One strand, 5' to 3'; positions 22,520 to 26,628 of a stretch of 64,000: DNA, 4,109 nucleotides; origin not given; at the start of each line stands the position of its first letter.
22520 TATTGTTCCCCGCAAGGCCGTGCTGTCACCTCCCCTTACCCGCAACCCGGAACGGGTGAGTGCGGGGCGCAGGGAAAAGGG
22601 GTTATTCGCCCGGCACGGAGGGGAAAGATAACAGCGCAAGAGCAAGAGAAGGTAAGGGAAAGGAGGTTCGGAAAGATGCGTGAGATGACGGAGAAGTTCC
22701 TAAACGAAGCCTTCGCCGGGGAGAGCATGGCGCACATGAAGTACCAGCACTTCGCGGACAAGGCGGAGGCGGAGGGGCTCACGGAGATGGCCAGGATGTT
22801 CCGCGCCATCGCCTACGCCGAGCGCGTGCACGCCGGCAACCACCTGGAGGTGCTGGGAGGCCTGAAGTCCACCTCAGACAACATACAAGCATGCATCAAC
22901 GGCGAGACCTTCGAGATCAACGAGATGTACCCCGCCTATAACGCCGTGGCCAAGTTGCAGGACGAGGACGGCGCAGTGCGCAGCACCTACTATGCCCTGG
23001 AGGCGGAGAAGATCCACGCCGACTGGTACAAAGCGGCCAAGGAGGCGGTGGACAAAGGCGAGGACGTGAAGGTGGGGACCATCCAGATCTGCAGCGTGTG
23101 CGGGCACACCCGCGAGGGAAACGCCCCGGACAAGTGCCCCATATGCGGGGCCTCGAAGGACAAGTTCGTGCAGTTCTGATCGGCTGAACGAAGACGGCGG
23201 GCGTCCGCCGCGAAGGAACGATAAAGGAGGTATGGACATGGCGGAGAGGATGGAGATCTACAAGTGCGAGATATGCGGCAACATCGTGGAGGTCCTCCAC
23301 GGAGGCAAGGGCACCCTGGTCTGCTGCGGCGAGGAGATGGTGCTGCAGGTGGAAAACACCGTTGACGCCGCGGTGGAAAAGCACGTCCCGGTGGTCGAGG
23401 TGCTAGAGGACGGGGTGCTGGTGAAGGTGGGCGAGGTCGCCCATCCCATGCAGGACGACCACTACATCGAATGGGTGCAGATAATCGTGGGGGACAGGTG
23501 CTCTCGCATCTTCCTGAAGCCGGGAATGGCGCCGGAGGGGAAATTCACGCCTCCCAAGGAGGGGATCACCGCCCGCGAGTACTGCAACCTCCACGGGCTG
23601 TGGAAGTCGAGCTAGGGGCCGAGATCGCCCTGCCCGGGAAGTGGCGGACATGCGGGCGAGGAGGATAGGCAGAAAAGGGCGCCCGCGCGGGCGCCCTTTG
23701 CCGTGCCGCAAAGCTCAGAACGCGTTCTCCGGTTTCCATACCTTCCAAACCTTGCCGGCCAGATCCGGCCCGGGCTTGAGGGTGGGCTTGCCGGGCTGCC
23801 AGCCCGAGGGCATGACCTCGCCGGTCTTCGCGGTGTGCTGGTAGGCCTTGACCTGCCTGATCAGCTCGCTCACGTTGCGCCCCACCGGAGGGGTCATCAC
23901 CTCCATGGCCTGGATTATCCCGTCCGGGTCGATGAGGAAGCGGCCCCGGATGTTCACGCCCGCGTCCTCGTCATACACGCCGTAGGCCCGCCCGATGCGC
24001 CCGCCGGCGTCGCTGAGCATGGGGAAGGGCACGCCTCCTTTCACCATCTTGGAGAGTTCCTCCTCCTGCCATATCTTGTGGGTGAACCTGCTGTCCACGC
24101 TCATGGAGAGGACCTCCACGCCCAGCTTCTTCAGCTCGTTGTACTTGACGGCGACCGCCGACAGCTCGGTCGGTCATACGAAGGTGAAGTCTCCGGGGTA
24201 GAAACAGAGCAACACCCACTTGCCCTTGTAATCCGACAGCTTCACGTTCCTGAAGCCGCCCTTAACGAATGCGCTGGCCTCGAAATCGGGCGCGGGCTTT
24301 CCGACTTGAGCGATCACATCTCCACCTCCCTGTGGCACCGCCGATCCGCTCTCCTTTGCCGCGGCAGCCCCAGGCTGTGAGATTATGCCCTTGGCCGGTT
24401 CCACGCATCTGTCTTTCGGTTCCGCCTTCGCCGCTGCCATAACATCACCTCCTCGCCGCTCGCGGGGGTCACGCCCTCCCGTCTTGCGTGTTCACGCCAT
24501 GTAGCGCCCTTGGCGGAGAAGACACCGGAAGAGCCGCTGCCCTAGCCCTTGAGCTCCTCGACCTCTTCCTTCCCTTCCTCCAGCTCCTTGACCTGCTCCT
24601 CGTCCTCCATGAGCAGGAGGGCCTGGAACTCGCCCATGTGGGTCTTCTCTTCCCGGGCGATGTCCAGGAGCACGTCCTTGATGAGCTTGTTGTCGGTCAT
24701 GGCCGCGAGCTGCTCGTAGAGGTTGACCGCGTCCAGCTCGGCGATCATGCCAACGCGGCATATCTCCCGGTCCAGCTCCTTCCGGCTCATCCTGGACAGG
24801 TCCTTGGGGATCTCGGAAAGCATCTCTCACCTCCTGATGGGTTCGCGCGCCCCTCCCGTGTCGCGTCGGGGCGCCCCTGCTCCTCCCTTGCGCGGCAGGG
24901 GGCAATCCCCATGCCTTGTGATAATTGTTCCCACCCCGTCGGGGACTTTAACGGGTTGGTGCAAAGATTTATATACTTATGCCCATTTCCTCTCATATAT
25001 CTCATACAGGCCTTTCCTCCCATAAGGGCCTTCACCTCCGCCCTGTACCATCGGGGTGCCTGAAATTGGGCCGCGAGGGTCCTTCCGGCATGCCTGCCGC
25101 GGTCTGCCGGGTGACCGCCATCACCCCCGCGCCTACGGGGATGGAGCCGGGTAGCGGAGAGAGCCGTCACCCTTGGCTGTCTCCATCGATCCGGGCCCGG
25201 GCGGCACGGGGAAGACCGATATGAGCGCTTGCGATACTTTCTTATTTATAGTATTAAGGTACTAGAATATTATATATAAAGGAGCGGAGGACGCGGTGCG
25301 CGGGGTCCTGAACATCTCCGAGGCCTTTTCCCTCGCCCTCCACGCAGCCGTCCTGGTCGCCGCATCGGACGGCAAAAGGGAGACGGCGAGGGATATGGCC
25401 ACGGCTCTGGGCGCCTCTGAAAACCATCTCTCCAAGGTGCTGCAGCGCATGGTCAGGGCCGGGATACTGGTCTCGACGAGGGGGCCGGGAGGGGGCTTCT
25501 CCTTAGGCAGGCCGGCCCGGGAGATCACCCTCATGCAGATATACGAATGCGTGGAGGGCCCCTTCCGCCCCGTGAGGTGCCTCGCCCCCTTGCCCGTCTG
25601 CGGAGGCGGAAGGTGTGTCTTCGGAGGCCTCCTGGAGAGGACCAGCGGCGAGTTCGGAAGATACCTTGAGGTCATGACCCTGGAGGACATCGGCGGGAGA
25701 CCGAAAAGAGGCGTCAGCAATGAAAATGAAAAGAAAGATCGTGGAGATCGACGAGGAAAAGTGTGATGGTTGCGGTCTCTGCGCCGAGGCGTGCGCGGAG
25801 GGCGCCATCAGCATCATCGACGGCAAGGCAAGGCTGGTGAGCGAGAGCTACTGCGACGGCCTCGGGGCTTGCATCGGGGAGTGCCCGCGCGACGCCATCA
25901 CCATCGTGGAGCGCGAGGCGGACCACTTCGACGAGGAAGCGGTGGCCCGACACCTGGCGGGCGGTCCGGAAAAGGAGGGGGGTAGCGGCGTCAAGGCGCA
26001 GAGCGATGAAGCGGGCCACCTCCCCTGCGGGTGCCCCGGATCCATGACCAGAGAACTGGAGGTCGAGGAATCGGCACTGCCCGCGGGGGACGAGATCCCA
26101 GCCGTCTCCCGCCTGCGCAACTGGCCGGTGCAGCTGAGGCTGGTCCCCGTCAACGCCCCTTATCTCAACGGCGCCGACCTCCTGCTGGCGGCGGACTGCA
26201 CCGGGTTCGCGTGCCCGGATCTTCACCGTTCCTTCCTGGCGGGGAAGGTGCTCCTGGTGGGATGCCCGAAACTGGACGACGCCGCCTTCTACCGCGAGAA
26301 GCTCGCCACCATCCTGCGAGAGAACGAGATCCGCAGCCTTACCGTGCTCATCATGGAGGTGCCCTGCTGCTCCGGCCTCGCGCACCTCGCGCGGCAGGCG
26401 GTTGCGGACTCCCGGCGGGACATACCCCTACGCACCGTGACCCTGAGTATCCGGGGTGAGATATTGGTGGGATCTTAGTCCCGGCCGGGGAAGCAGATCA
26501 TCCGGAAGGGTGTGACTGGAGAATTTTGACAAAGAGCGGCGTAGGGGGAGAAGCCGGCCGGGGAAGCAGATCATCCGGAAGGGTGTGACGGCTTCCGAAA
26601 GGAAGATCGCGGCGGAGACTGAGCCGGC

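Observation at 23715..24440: Peroxiredoxin with TGA exactly at the peroxidatic cysteine: candidate selenocysteine enzyme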

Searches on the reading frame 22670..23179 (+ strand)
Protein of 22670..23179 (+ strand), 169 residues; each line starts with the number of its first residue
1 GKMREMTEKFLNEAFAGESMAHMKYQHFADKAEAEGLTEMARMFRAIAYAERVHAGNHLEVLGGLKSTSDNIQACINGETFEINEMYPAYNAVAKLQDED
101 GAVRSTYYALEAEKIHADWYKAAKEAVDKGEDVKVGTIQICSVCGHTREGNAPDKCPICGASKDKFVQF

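Call 28: search_protein_families(library=pfam, proteins=[window:22670-23179:+], max_evalue=0.001)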
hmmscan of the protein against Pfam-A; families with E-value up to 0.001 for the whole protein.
window:22670-23179:+ (169 aa): 2 families
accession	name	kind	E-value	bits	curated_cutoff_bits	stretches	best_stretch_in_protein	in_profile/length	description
PF02915.23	Rubrerythrin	-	4.2e-24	85.9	22.8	1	9-123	1-136/137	Rubrerythrin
PF21349.2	RUBY_RBDX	-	1.2e-11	44.3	26.5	1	140-166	2-29/30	Rubrerythrin, rubredoxin-like domain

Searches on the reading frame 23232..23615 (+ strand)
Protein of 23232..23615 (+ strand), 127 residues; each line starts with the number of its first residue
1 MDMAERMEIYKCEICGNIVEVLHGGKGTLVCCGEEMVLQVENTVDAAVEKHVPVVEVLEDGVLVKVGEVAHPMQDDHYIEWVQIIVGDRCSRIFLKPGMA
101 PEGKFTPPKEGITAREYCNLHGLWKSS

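Call 28: search_protein_families(library=pfam, proteins=[window:23232-23615:+], max_evalue=0.001)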
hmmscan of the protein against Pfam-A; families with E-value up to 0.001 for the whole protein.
window:23232-23615:+ (127 aa): 2 families
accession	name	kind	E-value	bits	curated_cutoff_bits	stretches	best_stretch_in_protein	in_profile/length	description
PF01880.24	Desulfoferrodox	-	2.1e-20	73.5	22.2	1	44-126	2-97/98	Desulfoferrodoxin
PF06397.17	Desulfoferrod_N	-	3e-19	68.8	23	1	4-38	1-35/36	Desulfoferrodoxin, N-terminal domain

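Call 39: find_encoding_contigs(protein=window:23232-23615:+, flank=10000, max_places=4)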
Protein window:23232-23615:+ (127 aa): no gene with exactly this product is on record in the collection.
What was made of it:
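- Tried and rejected: The exact look-up of desulfoferrodoxin failed, probably because the caller chose a different start (call 39).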

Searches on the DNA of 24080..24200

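Call 48: search_rna_families(source=window, start=24080, end=24200, threshold=evalue, max_evalue=10, show_alignments=3)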
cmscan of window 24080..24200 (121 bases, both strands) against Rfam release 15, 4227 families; matches with E-value up to 10: 0.
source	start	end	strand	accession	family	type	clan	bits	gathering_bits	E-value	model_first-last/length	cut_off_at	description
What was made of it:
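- On PrxU (Sec-peroxiredoxin, NCBIfam NF040737): No Rfam model exists for comparison (call 48).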

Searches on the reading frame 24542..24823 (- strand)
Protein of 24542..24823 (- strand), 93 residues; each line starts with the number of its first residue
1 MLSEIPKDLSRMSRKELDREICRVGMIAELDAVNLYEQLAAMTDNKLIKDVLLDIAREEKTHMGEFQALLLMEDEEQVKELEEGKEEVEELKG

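Call 28: search_protein_families(library=pfam, proteins=[window:24542-24823:-], max_evalue=0.001)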
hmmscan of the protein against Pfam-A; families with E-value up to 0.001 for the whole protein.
window:24542-24823:- (93 aa): 3 families
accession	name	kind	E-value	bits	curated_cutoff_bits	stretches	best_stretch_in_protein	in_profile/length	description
PF22277.2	EncFtn-like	-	7.9e-06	26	27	1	9-63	6-60/85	EncFtn-like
PF02915.23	Rubrerythrin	-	8.9e-06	26.6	22.8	1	24-88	5-72/137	Rubrerythrin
PF03232.19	COQ7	-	0.00043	20.4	23.5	1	20-70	5-56/169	Ubiquinone biosynthesis protein COQ7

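Call 41: find_encoding_contigs(protein=window:24542-24823:-, flank=10000, max_places=4)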
Protein window:24542-24823:- (93 aa): 9 contigs read that carry it; 4 places shown.
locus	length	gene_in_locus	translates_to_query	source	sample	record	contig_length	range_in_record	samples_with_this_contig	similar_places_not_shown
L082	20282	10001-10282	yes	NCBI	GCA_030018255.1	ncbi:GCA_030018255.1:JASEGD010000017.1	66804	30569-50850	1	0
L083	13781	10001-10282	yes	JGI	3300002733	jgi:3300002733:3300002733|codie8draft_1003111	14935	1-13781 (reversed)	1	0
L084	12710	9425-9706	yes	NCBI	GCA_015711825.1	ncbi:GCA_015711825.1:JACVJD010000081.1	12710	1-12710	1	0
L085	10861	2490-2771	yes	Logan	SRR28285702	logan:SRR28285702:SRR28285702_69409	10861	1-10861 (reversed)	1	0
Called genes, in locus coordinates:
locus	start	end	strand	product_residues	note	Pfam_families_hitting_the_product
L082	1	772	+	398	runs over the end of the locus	PF03979:Sigma70_r1_1, PF00140:Sigma70_r1_2, PF04542:Sigma70_r2, PF04539:Sigma70_r3, PF04545:Sigma70_r4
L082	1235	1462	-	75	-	-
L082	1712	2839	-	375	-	-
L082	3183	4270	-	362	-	PF00890:FAD_binding_2, PF01266:DAO (weak), PF01593:Amino_oxidase (faint), PF12831:FAD_oxidored (weak), PF13450:NAD_binding_8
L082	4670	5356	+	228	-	PF13240:Zn_Ribbon_1 (weak), PF06271:RDD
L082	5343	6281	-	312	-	PF00890:FAD_binding_2 (weak), PF01134:GIDA (faint), PF01266:DAO (faint), PF01946:Thi4 (faint), PF07992:Pyr_redox_2, PF12831:FAD_oxidored (weak), PF13738:Pyr_redox_3, PF00070:Pyr_redox (weak), +2 more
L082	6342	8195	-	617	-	PF06480:FtsH_ext, PF00004:AAA, PF07728:AAA_5 (weak), PF17862:AAA_lid_3, PF01434:Peptidase_M41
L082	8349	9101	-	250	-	PF00037:Fer4 (weak), PF12837:Fer4_6, PF13187:Fer4_9 (faint), PF13237:Fer4_10 (weak), PF14697:Fer4_21 (weak), PF12838:Fer4_7 (weak), PF27217:AF_0155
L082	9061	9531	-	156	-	PF02082:Rrf2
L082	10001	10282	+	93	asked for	PF22277:EncFtn-like (weak), PF02915:Rubrerythrin (weak)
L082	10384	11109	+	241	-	-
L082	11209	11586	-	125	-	PF06397:Desulfoferrod_N, PF01880:Desulfoferrodox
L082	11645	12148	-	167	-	PF02915:Rubrerythrin, PF21349:RUBY_RBDX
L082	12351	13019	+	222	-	PF06557:DUF1122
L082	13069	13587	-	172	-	PF01965:DJ-1_PfpI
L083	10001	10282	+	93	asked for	PF22277:EncFtn-like (weak), PF02915:Rubrerythrin (weak)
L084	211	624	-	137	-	-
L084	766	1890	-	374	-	-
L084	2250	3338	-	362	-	PF00890:FAD_binding_2 (weak), PF01266:DAO (weak), PF01593:Amino_oxidase (weak), PF12831:FAD_oxidored (weak), PF13450:NAD_binding_8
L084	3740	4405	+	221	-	PF13240:Zn_Ribbon_1, PF24463:DUF7577 (weak), PF06271:RDD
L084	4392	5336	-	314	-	PF00070:Pyr_redox (faint), PF00890:FAD_binding_2 (weak), PF01134:GIDA (faint), PF01266:DAO (faint), PF01946:Thi4 (faint), PF07992:Pyr_redox_2, PF12831:FAD_oxidored (weak), PF13738:Pyr_redox_3, +1 more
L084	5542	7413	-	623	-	PF06480:FtsH_ext, PF00004:AAA, PF07728:AAA_5 (weak), PF17862:AAA_lid_3, PF01434:Peptidase_M41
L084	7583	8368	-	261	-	PF00037:Fer4 (weak), PF12837:Fer4_6, PF13237:Fer4_10, PF14697:Fer4_21 (weak), PF12838:Fer4_7, PF13187:Fer4_9 (faint), PF27217:AF_0155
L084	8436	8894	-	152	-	PF02082:Rrf2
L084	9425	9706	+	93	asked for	PF22277:EncFtn-like (weak), PF02915:Rubrerythrin (weak)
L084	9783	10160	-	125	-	PF06397:Desulfoferrod_N, PF01880:Desulfoferrodox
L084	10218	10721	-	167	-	PF02915:Rubrerythrin, PF21349:RUBY_RBDX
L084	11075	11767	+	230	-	PF06557:DUF1122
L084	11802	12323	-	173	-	PF01965:DJ-1_PfpI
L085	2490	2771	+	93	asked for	PF22277:EncFtn-like (weak), PF02915:Rubrerythrin (weak)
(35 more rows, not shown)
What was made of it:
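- The NCBI sister record has a 241-residue gene call across the TGA (call 41). JGI and Logan gene callers call two genes, of 88 and 129 residues (call 41).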

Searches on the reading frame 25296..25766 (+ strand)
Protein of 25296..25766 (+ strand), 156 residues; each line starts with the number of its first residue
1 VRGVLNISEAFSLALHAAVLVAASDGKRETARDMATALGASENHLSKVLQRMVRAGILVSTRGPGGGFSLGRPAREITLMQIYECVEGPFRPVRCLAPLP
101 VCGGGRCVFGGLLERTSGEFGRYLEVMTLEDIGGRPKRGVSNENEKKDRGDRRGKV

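Call 28: search_protein_families(library=pfam, proteins=[window:25296-25766:+], max_evalue=0.001)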
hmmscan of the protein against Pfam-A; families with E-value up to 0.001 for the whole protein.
window:25296-25766:+ (156 aa): 2 families
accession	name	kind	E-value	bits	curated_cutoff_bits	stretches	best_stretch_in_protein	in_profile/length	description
PF02082.26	Rrf2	-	3.3e-26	92.4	30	1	7-132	1-129/132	Iron-dependent Transcriptional regulator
PF13545.12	HTH_Crp_2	-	0.00026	21.3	27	1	30-62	24-55/70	Crp-like helix-turn-helix domain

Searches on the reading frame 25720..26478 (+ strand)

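Call 28: search_protein_families(library=pfam, proteins=[window:25720-26478:+], max_evalue=0.001)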
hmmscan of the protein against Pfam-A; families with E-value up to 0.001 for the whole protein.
window:25720-26478:+ (252 aa): 10 families
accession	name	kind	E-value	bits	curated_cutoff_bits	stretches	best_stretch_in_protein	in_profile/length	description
PF00037.32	Fer4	-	3.9e-12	45.9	21.1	2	8-30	1-23/24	4Fe-4S binding domain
PF12837.12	Fer4_6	-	9.3e-10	38.4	25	1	7-30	1-24/24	4Fe-4S binding domain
PF12838.12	Fer4_7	-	5.2e-08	33.7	27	1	14-59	1-52/52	4Fe-4S dicluster domain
PF14697.11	Fer4_21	-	4.2e-07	30.4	35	1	9-61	2-58/59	4Fe-4S dicluster domain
PF13237.11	Fer4_10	-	4.6e-07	30.1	25.5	1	8-56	2-53/53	4Fe-4S dicluster domain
PF13187.11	Fer4_9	-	1.3e-05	25.6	27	1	14-60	1-52/52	4Fe-4S dicluster domain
PF13484.11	Fer4_16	-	8.1e-05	23.8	30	0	14-31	1-18/66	4Fe-4S double cluster binding domain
PF12797.12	Fer4_2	-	8.2e-05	22.8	24.5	1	7-26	2-21/22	4Fe-4S binding domain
PF25160.1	LdpA_Fe-S-bd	-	0.00012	22.2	27.6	0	9-32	22-45/49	LdpA Fe-S cluster-binding domain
PF13459.11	Fer4_15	-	0.00077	20.6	22.4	0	8-68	1-57/66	4Fe-4S single cluster domain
